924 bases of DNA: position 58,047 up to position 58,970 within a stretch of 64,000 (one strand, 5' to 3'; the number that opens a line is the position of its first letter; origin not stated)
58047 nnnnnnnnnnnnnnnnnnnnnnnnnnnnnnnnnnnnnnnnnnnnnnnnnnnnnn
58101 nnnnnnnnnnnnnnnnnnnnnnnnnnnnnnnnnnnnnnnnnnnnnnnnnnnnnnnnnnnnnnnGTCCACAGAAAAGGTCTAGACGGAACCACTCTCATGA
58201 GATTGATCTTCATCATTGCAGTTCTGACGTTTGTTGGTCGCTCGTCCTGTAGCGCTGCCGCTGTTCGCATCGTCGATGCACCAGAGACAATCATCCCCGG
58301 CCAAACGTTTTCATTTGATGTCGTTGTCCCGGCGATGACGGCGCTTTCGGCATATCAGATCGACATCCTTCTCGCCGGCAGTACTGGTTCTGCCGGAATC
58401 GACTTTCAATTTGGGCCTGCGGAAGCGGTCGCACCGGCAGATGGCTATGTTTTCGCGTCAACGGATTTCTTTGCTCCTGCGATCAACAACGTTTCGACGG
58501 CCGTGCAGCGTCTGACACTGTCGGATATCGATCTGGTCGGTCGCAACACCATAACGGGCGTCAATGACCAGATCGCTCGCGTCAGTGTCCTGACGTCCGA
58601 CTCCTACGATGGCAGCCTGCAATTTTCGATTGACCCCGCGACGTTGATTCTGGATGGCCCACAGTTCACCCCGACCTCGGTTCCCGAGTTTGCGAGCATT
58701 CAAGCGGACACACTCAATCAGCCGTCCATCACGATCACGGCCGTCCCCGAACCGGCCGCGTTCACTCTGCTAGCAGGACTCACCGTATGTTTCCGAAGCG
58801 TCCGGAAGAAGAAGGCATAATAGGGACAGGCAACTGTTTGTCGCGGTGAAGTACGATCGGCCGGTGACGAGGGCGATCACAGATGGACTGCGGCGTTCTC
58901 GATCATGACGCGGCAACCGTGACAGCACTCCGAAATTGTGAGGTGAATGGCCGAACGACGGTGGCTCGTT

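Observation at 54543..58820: Dockerin-bearing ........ giant protein next to a cohesin-like PEP-CTERM protein: candidate surface tethering pair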

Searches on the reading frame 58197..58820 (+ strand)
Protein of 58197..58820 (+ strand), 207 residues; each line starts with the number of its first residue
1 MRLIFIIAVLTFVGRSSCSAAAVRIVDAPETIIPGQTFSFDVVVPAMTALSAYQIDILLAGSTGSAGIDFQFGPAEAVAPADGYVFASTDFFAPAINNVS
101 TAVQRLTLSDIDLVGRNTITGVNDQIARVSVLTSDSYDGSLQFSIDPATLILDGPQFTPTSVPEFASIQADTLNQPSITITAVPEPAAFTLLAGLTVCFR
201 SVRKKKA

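Call 3: search_protein_families(library=pfam, proteins=[window:58197-58820:+], max_evalue=1)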
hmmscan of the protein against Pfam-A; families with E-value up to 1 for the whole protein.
window:58197-58820:+ (207 aa): 1 family
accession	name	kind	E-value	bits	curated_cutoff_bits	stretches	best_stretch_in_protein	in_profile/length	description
PF07589.16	PEP-CTERM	-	0.01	16.3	20.7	1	182-205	1-24/24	PEP-CTERM motif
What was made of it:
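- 58740..58817 (+): PEP-CTERM-type sorting signal (aa 182-207: AVPEP, hydrophobic helix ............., then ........). PF07589 matches aa 182-205 at 16.3 bits, below threshold (call 3).
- Checked: The PEP-CTERM tail (VPEP + hydrophobic stretch + RSVRKKK) is visible in the sequence, but this protein scores 16.3 bits against Pfam's 20.7 (call 3).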

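Call 4: search_protein_families(library=ncbifam, proteins=[window:58197-58820:+], max_evalue=1)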
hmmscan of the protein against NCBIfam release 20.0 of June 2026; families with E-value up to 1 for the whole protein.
window:58197-58820:+ (207 aa): 3 families
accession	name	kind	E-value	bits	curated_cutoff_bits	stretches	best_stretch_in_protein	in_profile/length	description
NF038129.1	PEP_NF038129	equivalog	0.0019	18.1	65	1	157-198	146-187/194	NF038129 family PEP-CTERM protein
NF038126.1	PEP_CTERM_FxDxF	subfamily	0.025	14.8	50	1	55-197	21-157/165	FxDxF family PEP-CTERM protein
NF038124.1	PEP_CTERM_TLD_A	exception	0.15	11.6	100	1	169-202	199-231/235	PEP_CTERM-anchored TLD domain-containing protein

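Call 5: find_homologous_proteins(query=window:58197-58817:+, max_evalue=0.001)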
Query window:58197-58817:+ (207 aa): 2 proteins with E <= 0.001 among 885 candidates.
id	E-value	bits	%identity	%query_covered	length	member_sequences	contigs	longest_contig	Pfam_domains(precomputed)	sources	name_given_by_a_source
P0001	5.3e-124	429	100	100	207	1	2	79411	-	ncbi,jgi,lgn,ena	-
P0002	3.9e-34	136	53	65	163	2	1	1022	-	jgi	jgi:hypothetical protein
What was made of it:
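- Tried and rejected: The word-indexed homolog search found only one relative (call 5).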

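Call 6: search_solved_structures(query=window:58197-58817:+, max_evalue=10, show_alignments=2)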
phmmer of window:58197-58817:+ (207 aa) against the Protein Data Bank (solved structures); distinct sequences matched with E-value up to 10: 1.
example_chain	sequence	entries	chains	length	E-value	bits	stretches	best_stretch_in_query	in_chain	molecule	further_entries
5ckg_A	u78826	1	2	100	2.8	11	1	139-178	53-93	Beta-2-microglobulin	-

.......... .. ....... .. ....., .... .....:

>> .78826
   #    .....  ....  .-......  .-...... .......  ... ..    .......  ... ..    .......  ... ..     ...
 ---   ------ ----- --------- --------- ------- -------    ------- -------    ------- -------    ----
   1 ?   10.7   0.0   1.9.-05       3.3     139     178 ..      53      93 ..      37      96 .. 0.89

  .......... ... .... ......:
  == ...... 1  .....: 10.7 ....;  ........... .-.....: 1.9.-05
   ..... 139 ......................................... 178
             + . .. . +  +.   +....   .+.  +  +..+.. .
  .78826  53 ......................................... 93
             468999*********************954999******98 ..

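Call 8: find_encoding_contigs(protein=P0001, flank=10000, max_places=4)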
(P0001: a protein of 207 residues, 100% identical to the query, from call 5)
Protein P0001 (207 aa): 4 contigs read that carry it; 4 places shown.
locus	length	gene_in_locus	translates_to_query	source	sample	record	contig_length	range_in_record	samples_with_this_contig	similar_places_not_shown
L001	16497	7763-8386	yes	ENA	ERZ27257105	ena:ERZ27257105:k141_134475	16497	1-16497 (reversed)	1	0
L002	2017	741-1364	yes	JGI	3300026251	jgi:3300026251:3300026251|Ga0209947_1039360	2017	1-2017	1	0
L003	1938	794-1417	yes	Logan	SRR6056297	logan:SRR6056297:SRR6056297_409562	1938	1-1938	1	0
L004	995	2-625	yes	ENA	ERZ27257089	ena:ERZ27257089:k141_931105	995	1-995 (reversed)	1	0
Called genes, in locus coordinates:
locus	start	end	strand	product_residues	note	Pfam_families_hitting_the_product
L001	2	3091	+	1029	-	?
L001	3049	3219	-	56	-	-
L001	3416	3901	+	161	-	-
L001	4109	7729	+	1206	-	PF00404:Dockerin_1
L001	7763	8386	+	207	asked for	-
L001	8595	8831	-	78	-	-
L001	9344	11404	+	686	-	PF00009:GTP_EFTU, PF01926:MMR_HSR1 (weak), PF03193:RsgA_GTPase (faint), PF22042:EF-G_D2, PF14492:EFG_III, PF03764:EFG_IV, PF00679:EFG_C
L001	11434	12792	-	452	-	PF01979:Amidohydro_1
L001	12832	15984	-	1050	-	PF07969:Amidohydro_3 (weak), PF01979:Amidohydro_1, PF07969:Amidohydro_3, PF01979:Amidohydro_1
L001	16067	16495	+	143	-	?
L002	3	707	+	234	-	?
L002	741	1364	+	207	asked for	-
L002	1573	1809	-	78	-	-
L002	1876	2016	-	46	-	?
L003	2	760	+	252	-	?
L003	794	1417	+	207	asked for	-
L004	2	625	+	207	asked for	?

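Call 14: predict_structure(alignment_id=A1)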
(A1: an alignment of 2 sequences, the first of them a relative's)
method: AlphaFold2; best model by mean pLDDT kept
length: 207 residues; sequences in the alignment: 2
mean_pLDDT: 38.8   pTM: 0.40
mean pLDDT of the five models: 38.8, 36.7, 36.4, 35.2, 33.9
residues with pLDDT >= 90: 0; 70-90: 0; 50-70: 58; < 50: 149
segments of 3 or more residues with pLDDT < 50: 1-23, 45-53, 73-126, 145-207
pLDDT, mean of each block of 10 residues (from residue 1): 24 25 51 61 46 50 54 40 27 24 24 37 50 60 46 28 25 37 36 32 35
secondary structure, 60 per line:
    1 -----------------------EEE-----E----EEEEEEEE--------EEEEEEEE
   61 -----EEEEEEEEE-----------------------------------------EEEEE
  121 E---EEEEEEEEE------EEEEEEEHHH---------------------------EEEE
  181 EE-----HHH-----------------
elements in order: E24-26 E37-44 E53-60 E66-74 E116-121 E125-133 E140-146 E177-182
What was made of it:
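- Tried and rejected: Single-sequence and 2-sequence AF2 gave pLDDT 38.8, which is unusable (call 14).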

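Call 15: search_protein_representatives(alignment_id=A1)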
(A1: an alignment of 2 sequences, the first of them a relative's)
Query: 2 sequences, 219 profile positions. Proteins with E-value up to 0.001 (for the whole library): 151; up to 1e-10: 87; up to 1e-30: 26. The best 150 are listed.
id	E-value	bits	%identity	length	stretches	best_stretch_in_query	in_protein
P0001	1.8e-121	420.0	-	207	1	1-207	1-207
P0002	7.6e-93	326.4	-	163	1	57-219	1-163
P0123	1.3e-58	214.4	-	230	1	10-208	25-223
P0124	5.9e-58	212.3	-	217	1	5-206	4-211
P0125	5.9e-55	202.5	-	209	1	9-195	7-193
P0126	8.6e-50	185.6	-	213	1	12-208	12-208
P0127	1.2e-45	172.0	-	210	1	5-207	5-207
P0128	6.5e-41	156.6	-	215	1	25-199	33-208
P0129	6.3e-40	153.3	-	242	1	25-204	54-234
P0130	7.8e-38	146.5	-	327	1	15-204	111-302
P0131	4.2e-37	144.1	-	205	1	7-194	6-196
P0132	1.5e-36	142.3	-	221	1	18-196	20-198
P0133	1.9e-36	141.9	-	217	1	7-204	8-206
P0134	2.2e-36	141.7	-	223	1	9-200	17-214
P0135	5.1e-36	140.5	-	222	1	17-201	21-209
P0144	3.9e-34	134.4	-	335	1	19-198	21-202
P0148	1.4e-29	119.5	-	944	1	34-184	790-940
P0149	4.1e-29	118.0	-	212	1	5-206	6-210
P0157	2.9e-25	105.4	-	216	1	7-206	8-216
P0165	1.2e-21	93.6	-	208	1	3-208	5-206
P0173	2.5e-19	86.0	-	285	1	5-176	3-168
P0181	2.7e-17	79.3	-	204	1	2-206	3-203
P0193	1.3e-14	70.6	-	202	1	6-204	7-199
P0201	3.4e-12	62.6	-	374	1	12-206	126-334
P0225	1.1e-08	51.1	-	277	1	49-207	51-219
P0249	1.2e-06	44.6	-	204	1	20-200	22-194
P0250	1.4e-06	44.3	-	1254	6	176-205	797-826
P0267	1.2e-04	38.0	-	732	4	56-107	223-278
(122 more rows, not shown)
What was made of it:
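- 58197..58820 (+): 207-aa cohesin-like PEP-CTERM protein, the candidate anchor. Family of 151 cluster representatives (call 15).
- Tried and rejected: The exhaustive HMMER search was needed (call 15).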

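Call 20: search_solved_structures(query=A2, max_evalue=10, show_alignments=3)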
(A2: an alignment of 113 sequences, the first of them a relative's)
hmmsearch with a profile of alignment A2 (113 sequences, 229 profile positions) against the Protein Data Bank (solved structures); distinct sequences matched with E-value up to 10: 48.
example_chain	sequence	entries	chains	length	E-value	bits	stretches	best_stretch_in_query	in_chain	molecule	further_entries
7lbe_G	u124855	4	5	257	0.0041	19.6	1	13-57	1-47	Fab MSL-109 light chain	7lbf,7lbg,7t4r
9ma0_C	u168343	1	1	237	0.023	17.2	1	19-57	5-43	4A11 light chain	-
9rbo_B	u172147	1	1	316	0.089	15.2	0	38-79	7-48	Complement C3 beta chain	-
7m51_L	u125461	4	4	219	0.16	14.4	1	48-107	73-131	B6 antigen-binding (Fab) fragment light chain | B6 antigen binding fragment (Fab) light chain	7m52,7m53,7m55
5jq6_L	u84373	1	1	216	0.24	13.8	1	48-107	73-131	Tefibazumab FAB FRAGMENT LIGHT CHAIN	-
4hfw_L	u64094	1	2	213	0.25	13.8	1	41-108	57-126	6-26 Fab Light chain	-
9n5h_C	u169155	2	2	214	0.27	13.6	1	49-107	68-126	2A2 Kappa Chain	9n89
4kuz_L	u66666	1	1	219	0.31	13.5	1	48-107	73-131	antibody 4A5 light chain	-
29cp_L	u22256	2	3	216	0.36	13.3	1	48-108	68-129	Fab Light Chain | antibody light chain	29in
3hi5_L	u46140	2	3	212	0.36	13.3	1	41-108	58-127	light chain of Fab fragment of AL-57 against alpha L I domain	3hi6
11iw_J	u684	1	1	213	0.36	13.3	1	41-107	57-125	Antibody A2 Light Chain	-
7t4q_H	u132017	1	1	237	0.36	13.2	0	13-59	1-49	Fab 7I13 light chain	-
6dg2_B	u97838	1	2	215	0.4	13.1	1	38-107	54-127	6D6 Fab light chain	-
2ice_A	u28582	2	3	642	0.4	13.1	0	37-79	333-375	Complement C3 beta chain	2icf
2a73_A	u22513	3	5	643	0.41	13.1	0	37-79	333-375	Complement C3 | Complement Component C3c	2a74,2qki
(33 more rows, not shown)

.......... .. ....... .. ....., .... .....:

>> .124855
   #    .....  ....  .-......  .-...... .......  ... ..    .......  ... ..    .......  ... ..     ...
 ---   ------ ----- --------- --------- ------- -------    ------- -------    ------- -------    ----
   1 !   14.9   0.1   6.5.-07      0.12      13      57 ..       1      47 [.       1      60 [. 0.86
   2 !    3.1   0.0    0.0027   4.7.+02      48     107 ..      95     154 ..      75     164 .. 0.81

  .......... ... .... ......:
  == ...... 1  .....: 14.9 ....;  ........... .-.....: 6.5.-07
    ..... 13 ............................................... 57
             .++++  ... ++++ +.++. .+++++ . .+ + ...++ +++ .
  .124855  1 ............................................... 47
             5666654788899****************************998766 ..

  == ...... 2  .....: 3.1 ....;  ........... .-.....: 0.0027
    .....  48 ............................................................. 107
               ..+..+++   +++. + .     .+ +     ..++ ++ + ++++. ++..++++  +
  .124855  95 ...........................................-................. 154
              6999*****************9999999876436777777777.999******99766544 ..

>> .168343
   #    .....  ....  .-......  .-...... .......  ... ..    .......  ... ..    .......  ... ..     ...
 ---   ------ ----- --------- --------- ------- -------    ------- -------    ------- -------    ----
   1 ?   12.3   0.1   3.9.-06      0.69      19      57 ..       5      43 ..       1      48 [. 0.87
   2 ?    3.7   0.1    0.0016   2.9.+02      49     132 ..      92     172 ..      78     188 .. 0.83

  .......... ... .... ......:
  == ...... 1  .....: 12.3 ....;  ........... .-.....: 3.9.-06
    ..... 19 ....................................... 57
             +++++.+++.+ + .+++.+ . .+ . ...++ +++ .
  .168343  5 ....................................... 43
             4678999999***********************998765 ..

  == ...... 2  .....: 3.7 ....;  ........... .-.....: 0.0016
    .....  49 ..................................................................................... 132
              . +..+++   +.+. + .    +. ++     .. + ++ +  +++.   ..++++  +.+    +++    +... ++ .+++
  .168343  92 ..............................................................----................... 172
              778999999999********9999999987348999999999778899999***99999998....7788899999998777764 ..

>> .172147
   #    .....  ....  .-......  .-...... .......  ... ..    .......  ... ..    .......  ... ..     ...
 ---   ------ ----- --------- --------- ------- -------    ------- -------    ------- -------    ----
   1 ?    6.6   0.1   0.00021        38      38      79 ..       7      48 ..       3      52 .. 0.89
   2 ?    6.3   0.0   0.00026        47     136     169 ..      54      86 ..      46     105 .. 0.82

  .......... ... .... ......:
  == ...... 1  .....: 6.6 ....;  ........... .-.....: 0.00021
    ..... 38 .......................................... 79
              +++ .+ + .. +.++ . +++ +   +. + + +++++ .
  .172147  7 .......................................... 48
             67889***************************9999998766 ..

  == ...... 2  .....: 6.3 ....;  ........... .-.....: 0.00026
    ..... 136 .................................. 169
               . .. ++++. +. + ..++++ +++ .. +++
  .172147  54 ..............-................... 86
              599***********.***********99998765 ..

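Call 21: search_protein_families(library=pfam, alignment_id=A2, max_evalue=0.1)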
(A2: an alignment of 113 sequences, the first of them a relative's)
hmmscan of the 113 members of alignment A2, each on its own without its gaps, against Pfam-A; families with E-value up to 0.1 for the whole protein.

A. member 1, P0001 (207 aa): 1 family
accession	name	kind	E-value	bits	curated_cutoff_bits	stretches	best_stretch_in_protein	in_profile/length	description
PF07589.16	PEP-CTERM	-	0.01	16.3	20.7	1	182-205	1-24/24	PEP-CTERM motif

B. families by the number of members that match (of 113 scanned): 17 families
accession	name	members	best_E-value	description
PF07589.16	PEP-CTERM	67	6.1e-08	PEP-CTERM motif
PF22829.2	HphA_C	1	0.0051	HphA C-terminal domain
PF03543.20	Peptidase_C58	1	0.012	Yersinia/Haemophilus virulence surface antigen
PF20009.4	GEVED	1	0.015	GEVED domain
PF24060.1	DUF7361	1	0.039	Domain of unknown function (DUF7361)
PF17789.7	MG4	1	0.057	Macroglobulin domain MG4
PF21881.2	STIV_penton_2nd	1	0.059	A223 penton protein second domain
PF23031.1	GBD_ELAPOR1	1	0.066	ELAPOR1-like, galactose binding domain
PF15342.11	FAM212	1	0.066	FAM212 family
PF17957.7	Big_7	1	0.07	Bacterial Ig domain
PF18033.7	SpuA_C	1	0.076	SpuA C-terminal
PF00963.24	Cohesin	1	0.079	Cohesin domain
PF05540.17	Serpulina_VSP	1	0.089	Serpulina hyodysenteriae variable surface protein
PF02752.27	Arrestin_C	1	0.09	Arrestin (or S-antigen), C-terminal domain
PF20967.2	MASE7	1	0.091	MASE7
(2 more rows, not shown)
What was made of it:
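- On PEP-CTERM / exosortase substrate (PF07589, TIGR02595): 67 of 113 hit PF07589 at E<=0.1 (call 21).
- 67 of 113 hit PF07589 (call 21).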

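Call 25: predict_structure(alignment_id=A2)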
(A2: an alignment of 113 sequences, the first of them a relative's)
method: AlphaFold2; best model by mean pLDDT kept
length: 207 residues; sequences in the alignment: 113
mean_pLDDT: 92.5   pTM: 0.83
mean pLDDT of the five models: 92.5, 92.5, 92.2, 91.3, 91.0
residues with pLDDT >= 90: 171; 70-90: 16; 50-70: 20; < 50: 0
segments of 3 or more residues with pLDDT < 50: none
pLDDT, mean of each block of 10 residues (from residue 1): 66 63 97 96 98 98 98 89 97 98 98 97 98 97 98 95 97 97 84 92 88
secondary structure, 60 per line:
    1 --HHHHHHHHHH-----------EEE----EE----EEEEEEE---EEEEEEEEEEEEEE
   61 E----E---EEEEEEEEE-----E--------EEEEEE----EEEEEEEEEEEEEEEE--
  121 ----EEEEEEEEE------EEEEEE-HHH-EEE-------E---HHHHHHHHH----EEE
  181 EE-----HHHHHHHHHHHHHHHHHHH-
elements in order: H3-12 E24-26 E37-43 E47-61 E70-78 E93-98 E103-118 E125-133 E140-145 E151-153 H165-173 E178-182 H188-206
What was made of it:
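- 58197..58820 (+): AF2 pLDDT 92.5 (call 25).
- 58197..58259 (+): Signal peptide (aa 1-21, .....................). The model has a helix at aa 3-12 with low pLDDT (call 25).
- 58260..58739 (+): Cohesin-like beta-sandwich domain (aa 22-181), strongly acidic (net -13). pLDDT is 89-98 across the domain (call 25).
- On Cohesin module (structural family; Pfam PF00963): AF2 model with pLDDT 92.5 and about 10 strands between aa 24 and 182 (call 25).
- With 113 homologs AF2 gives pLDDT 92.5 and pTM 0.83 (call 25).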

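Call 28: fold_search(model_id=the predicted structure, library=pdb)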
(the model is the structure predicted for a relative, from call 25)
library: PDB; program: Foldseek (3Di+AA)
matches with E <= 10: 1842; with E <= 0.001: 29
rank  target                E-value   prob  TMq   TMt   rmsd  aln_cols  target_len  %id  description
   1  6kgd_A                1.5e-06  1.00  0.47  0.63   4.0       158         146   16  Crystal structure of CaDoc0917(R49D)-CaCohA2 complex at pH 8.0 (released 2020-07-08)
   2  6kgc_A                1.5e-06  1.00  0.48  0.65   3.9       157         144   16  Crystal structure of CaDoc0917(R49D)-CaCohA2 complex at pH 5.4 (released 2020-07-08)
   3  6kge_A                3.0e-06  1.00  0.45  0.61   4.7       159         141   14  Crystal structure of CaDoc0917(R16D)-CaCohA2 complex at pH 5.5 (released 2020-07-08)
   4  6kgf_C                4.9e-06  1.00  0.44  0.58   4.7       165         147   15  Crystal structure of CaDoc0917(R16D)-CaCohA2 complex at pH 8.2 (released 2020-07-08)
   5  6kgf_A                5.2e-06  1.00  0.42  0.56   4.7       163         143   14  Crystal structure of CaDoc0917(R16D)-CaCohA2 complex at pH 8.2 (released 2020-07-08)
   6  2jh2_B                1.7e-05  1.00  0.42  0.60   5.2       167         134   12  X-ray crystal structure of a cohesin-like module from Clostridium perfringens (released 2007-11-06)
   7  5nrm_A                2.3e-05  1.00  0.47  0.65   4.1       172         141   11  Crystal structure of the sixth cohesin from Acetivibrio cellulolyticus' scaffoldin B in complex with Cel5 dockerin S51 (released 2018-01-31)
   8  6kg8_MODEL_1_A        2.4e-05  1.00  0.48  0.60   4.6       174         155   14  Solution structure of CaCohA2 from Clostridium acetobutylicum (released 2020-07-08)
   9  2jh2_A                4.2e-05  1.00  0.42  0.60   5.2       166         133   12  X-ray crystal structure of a cohesin-like module from Clostridium perfringens (released 2007-11-06)
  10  2jh2_C                6.2e-05  1.00  0.38  0.54   4.6       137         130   14  X-ray crystal structure of a cohesin-like module from Clostridium perfringens (released 2007-11-06)
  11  2w1n                  9.7e-05  1.00  0.38  0.35   6.3       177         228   12  cohesin and fibronectin type-III double module construct from the Clostridium perfringens glycoside hydrolase GH84C (released 2009-02-03)
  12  5nrk_A                1.2e-04  1.00  0.49  0.67   4.1       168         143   12  Crystal structure of the sixth cohesin from Acetivibrio cellulolyticus' scaffoldin B in complex with Cel5 dockerin S15 (released 2018-01-31)
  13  4uyp_A                1.5e-04  1.00  0.45  0.61   4.3       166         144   10  High resolution structure of the third cohesin ScaC in complex with the ScaB dockerin with a mutation in the N-termina (released 2015-04-15)
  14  4uyq_A                1.8e-04  1.00  0.38  0.51   6.2       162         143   11  High resolution structure of the third cohesin ScaC in complex with the ScaB dockerin with a mutation in the C-termina (released 2015-04-15)
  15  3ul4_A                2.0e-04  1.00  0.44  0.60   5.7       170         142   12  Crystal structure of Coh-OlpA(Cthe_3080)-Doc918(Cthe_0918) complex: A novel type I Cohesin-Dockerin complex from Clost (released 2012-11-28)
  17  2xdh                  2.8e-04  1.00  0.40  0.56   5.9       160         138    8  Non-cellulosomal cohesin from the hyperthermophilic archaeon Archaeoglobus fulgidus (released 2010-05-26)
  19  4u3s_A                3.6e-04  1.00  0.39  0.46   5.7       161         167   15  Crystal structure of Coh3ScaB-XDoc_M1ScaA complex: A N-terminal interface mutant of type II Cohesin-X-Dockerin complex (released 2015-07-29)
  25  4dh2_C                6.0e-04  1.00  0.41  0.52   5.5       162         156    9  Crystal structure of Coh-OlpC(Cthe_0452)-Doc435(Cthe_0435) complex: A novel type I Cohesin-Dockerin complex from Clost (released 2012-11-28)
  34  4wkz_B                1.4e-03  1.00  0.43  0.48   7.1       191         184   12  Complex of autonomous ScaG cohesin CohG and X-doc domains (released 2015-12-23)
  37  4dh2_A                1.9e-03  1.00  0.45  0.56   5.9       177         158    8  Crystal structure of Coh-OlpC(Cthe_0452)-Doc435(Cthe_0435) complex: A novel type I Cohesin-Dockerin complex from Clost (released 2012-11-28)
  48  2bm3                  3.7e-03  1.00  0.38  0.46   5.0       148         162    9  Structure of the Type II cohesin from Clostridium thermocellum SdbA (released 2005-03-10)
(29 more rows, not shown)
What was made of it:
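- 58197..58820 (+): Cohesin fold matches (call 28).
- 58260..58739 (+): Foldseek ranks 1-34 are all cohesins, best E 1.5e-6, TM normalised to the target 0.51-0.67 for the better hits (call 28).
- On Cohesin module (structural family; Pfam PF00963): Foldseek PDB ranks 1-34 are all cohesins, E 1.5e-6 to 1.4e-3, TM normalised to the target up to 0.67 (call 28).
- Closest known: SLH-anchored cohesin proteins of Clostridium thermocellum. Same: OlpA and OlpC cohesin complexes (3ul4, 4dh2) and the SdbA cohesin (2bm3) are among the structural matches (call 28).
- Checked: The structure prediction nevertheless supports it (calls 25, 28).
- Beta-sandwich folds recur widely, and a CLIPPER stalk domain and the Als3 adhesin also appear further down the hit list (call 28, ranks 35 and 47). 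In known type II anchoring complexes the X-module contributes to the interface (established knowledge; such complexes, for example 4u3s and 4wkz, are among the fold hits in call 28).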

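Call 29: find_homologous_proteins(query=A2, max_evalue=0.00001)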
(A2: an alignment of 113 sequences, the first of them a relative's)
Query A2 (113 sequences) (207 aa, profile of the alignment): 21 proteins with E <= 0.00001 among 8000 candidates.
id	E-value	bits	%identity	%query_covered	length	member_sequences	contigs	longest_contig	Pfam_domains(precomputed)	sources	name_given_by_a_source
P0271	1.3e-61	226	38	91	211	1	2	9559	-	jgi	jgi:hypothetical protein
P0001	1.2e-57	213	100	100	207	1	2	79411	-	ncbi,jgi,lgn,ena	-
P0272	1.5e-48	183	27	59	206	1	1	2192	-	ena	-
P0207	2.2e-47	179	37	72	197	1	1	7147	-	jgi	jgi:hypothetical protein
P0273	3.9e-47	178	29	70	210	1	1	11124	-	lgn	-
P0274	3.4e-46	175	27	70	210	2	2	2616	-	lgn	-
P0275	3.5e-46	175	32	58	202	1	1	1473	-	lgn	-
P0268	1.2e-45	174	28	70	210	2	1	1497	-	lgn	-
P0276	2.0e-45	173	25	70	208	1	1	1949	-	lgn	-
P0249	2.6e-45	172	33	72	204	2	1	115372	-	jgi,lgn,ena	-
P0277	5.7e-45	171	28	67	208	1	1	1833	-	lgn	-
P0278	6.9e-44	168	25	70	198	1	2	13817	-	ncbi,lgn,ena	-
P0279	3.6e-43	165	27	70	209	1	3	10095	-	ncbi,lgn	ncbi:MAG TPA: hypothetical protein VGE74_32800 [Gemmata sp.]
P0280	1.9e-42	163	28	80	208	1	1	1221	-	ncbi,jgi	jgi:hypothetical protein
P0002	1.2e-39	154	53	65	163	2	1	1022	-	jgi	jgi:hypothetical protein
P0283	9.5e-8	50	89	4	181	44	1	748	PF07589.17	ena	-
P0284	3.8e-6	44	89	4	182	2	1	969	PF07589.17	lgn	-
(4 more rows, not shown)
